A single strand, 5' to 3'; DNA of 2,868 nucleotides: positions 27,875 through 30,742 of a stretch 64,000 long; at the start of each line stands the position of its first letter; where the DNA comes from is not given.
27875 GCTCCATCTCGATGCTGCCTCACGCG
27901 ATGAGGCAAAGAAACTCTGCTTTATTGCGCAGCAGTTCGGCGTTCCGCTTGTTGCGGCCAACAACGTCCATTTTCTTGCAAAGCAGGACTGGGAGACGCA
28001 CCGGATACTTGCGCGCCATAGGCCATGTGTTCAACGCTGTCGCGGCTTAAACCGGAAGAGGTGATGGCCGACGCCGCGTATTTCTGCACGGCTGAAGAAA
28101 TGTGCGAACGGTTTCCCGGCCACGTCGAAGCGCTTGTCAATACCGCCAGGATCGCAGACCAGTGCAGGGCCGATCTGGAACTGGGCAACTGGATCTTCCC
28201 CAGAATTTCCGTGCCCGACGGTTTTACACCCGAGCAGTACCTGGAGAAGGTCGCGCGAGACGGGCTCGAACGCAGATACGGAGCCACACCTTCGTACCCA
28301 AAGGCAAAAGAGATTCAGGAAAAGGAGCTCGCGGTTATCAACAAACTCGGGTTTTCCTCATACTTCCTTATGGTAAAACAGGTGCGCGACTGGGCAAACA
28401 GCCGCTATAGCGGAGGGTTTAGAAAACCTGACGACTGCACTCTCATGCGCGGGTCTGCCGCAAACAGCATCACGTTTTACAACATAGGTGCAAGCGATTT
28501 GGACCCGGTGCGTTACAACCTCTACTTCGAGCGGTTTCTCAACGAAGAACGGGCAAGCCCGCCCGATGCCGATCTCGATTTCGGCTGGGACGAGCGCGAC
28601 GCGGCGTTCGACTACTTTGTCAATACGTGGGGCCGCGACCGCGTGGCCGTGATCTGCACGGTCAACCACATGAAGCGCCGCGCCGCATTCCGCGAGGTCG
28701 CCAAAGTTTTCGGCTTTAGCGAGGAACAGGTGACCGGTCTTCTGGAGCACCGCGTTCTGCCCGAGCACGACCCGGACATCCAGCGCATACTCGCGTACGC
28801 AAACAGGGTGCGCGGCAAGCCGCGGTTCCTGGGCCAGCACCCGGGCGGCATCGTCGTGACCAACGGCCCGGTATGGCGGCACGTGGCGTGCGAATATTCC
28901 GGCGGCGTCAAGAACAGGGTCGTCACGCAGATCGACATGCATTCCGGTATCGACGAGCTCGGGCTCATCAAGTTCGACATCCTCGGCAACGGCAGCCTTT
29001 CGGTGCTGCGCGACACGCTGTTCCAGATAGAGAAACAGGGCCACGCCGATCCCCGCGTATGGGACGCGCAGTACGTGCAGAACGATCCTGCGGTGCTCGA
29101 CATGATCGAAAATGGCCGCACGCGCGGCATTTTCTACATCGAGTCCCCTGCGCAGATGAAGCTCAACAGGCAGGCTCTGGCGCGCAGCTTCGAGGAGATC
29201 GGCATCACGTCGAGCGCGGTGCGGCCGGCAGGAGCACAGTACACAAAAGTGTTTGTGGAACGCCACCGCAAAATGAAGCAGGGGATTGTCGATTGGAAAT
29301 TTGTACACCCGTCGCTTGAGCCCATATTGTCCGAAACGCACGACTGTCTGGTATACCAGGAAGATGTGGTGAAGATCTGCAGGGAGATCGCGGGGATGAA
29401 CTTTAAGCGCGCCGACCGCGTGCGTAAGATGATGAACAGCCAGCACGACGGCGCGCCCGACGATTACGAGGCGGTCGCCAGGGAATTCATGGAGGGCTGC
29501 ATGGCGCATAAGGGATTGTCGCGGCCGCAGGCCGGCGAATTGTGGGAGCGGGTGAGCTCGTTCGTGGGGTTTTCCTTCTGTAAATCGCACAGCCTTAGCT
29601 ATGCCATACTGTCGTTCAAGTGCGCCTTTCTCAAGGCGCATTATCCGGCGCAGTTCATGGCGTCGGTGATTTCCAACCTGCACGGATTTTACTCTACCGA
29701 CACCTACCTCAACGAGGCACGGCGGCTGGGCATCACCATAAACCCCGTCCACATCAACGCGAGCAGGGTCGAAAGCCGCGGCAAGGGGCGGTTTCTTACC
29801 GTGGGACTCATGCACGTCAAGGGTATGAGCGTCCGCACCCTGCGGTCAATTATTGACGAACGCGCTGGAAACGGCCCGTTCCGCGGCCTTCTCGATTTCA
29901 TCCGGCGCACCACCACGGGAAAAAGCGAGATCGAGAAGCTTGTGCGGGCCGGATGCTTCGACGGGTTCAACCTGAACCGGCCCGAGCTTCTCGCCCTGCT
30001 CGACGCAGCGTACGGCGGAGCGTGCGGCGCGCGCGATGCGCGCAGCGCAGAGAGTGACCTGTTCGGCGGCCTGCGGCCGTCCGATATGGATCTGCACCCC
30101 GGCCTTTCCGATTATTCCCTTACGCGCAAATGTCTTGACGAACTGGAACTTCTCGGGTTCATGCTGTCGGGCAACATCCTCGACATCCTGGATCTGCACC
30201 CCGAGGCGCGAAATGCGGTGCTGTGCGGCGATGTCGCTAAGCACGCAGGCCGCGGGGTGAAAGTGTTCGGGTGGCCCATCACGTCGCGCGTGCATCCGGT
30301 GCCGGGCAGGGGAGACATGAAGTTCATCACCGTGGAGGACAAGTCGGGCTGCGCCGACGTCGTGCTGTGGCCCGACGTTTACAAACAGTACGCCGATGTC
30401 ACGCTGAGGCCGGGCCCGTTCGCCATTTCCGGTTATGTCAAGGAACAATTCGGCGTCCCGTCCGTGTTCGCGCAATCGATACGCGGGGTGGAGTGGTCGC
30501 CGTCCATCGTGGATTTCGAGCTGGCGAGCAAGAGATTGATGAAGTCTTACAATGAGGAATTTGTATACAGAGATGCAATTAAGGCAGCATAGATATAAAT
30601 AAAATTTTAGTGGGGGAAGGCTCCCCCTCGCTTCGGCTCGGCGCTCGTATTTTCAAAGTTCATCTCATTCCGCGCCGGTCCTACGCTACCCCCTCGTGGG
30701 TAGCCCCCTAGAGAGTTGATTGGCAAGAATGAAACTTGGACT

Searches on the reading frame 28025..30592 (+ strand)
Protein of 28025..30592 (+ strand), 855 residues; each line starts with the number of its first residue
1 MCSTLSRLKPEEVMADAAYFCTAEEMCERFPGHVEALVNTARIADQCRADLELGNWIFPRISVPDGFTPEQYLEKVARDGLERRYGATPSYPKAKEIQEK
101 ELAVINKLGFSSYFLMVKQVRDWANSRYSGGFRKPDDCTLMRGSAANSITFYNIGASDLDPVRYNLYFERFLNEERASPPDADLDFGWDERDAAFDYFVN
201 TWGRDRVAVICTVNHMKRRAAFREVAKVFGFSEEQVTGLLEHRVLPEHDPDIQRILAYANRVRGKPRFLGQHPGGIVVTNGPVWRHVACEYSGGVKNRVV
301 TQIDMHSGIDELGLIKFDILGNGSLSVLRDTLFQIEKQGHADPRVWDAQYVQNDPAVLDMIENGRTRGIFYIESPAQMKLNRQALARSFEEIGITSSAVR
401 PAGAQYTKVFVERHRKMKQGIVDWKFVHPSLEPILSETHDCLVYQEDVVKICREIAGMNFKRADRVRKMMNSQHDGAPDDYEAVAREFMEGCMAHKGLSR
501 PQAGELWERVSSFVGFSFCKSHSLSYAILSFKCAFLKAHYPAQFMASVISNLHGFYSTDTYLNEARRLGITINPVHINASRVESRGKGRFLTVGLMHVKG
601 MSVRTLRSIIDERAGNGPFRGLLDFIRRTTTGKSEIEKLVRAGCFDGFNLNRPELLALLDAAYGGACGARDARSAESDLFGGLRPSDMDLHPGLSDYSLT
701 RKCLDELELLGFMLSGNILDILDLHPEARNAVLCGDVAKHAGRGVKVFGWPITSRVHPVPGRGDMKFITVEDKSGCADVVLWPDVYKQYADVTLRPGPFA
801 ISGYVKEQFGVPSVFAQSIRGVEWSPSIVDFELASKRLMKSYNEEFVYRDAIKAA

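Call 7: search_protein_families(library=pfam, proteins=[window:28025-30592:+])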
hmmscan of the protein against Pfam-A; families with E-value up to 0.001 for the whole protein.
window:28025-30592:+ (855 aa): 4 families
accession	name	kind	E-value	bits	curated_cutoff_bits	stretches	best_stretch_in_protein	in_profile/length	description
PF07733.18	DNA_pol3_alpha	-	5e-58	197.2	23.9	1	71-321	1-260/260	Bacterial DNA polymerase III alpha NTPase domain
PF17657.6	DNA_pol3_finger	-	8e-28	97.3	22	1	325-493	2-163/166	Bacterial DNA polymerase III alpha subunit finger domain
PF14579.12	HHH_6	-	3.4e-19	69.3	25.6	1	569-654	1-89/90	Helix-hairpin-helix motif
PF01336.31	tRNA_anti-codon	-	0.00095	19.5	27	0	755-820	11-73/75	OB-fold nucleic acid binding domain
